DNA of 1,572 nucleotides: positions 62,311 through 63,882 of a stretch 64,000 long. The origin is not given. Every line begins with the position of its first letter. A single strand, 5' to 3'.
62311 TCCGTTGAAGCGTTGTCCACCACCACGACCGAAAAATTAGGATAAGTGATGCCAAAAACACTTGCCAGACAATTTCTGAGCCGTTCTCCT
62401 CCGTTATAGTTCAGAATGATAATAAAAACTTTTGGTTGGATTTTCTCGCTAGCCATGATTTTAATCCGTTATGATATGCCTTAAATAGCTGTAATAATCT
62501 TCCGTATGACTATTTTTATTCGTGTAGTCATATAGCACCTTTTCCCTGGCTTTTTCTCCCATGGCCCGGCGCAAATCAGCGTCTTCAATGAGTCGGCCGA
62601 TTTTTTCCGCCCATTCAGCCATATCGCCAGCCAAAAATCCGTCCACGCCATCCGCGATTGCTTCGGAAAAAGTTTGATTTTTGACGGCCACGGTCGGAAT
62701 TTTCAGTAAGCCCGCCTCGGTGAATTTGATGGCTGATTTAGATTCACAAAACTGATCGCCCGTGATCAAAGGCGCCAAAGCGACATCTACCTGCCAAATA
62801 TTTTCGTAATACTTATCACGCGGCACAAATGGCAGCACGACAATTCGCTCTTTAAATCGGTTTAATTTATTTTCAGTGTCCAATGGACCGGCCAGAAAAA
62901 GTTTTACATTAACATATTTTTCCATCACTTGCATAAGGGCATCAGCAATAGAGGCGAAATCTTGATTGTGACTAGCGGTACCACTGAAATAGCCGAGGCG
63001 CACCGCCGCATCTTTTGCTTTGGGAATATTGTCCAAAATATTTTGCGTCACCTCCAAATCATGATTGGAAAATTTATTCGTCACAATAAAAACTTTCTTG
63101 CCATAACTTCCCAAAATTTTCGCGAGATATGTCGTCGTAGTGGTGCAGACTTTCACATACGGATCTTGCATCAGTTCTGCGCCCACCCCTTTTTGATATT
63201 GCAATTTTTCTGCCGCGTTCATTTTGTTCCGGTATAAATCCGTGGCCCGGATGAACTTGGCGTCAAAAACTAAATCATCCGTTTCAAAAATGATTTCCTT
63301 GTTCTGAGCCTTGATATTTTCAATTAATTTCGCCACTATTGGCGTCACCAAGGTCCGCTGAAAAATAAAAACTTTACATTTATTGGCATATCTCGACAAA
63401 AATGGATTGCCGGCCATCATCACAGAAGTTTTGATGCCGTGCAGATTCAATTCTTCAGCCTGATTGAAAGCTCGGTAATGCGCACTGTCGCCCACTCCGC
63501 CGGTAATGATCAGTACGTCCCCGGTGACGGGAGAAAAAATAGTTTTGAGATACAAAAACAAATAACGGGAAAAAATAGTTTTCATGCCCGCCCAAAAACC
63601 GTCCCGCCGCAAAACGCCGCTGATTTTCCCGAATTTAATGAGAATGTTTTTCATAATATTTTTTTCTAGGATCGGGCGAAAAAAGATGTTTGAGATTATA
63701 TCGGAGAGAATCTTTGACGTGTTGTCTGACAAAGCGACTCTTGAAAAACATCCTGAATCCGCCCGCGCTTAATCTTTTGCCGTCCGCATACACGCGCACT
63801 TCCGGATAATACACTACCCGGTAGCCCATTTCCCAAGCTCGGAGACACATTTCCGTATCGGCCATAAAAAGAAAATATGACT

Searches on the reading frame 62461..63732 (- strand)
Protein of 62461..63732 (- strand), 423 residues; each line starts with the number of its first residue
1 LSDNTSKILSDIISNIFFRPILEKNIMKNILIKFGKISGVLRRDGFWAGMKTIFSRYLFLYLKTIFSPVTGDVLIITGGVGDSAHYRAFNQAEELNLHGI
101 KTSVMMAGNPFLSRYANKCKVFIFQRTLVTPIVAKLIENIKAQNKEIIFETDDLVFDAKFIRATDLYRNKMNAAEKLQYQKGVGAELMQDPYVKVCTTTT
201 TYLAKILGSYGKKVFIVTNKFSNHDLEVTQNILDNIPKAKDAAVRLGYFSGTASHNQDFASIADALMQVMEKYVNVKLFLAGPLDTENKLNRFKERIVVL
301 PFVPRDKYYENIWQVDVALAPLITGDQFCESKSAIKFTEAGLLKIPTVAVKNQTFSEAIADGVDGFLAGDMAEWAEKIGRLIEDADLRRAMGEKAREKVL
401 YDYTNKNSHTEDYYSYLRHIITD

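Call 83: search_protein_families(library=pfam, proteins=[window:62461-63732:-], max_evalue=0.00001)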
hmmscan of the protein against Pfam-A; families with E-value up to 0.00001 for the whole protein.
window:62461-63732:- (423 aa): 3 families
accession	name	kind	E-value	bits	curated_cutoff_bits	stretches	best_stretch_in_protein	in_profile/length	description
PF13692.12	Glyco_trans_1_4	-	3.9e-13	50.3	27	1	249-384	6-142/142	Glycosyl transferases group 1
PF00534.26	Glycos_transf_1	-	2.2e-11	44.1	26.4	1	248-397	19-171/172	Glycosyl transferases group 1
PF13524.12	Glyco_trans_1_2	-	6e-09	36.4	25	1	277-407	16-137/144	Glycosyl transferase-like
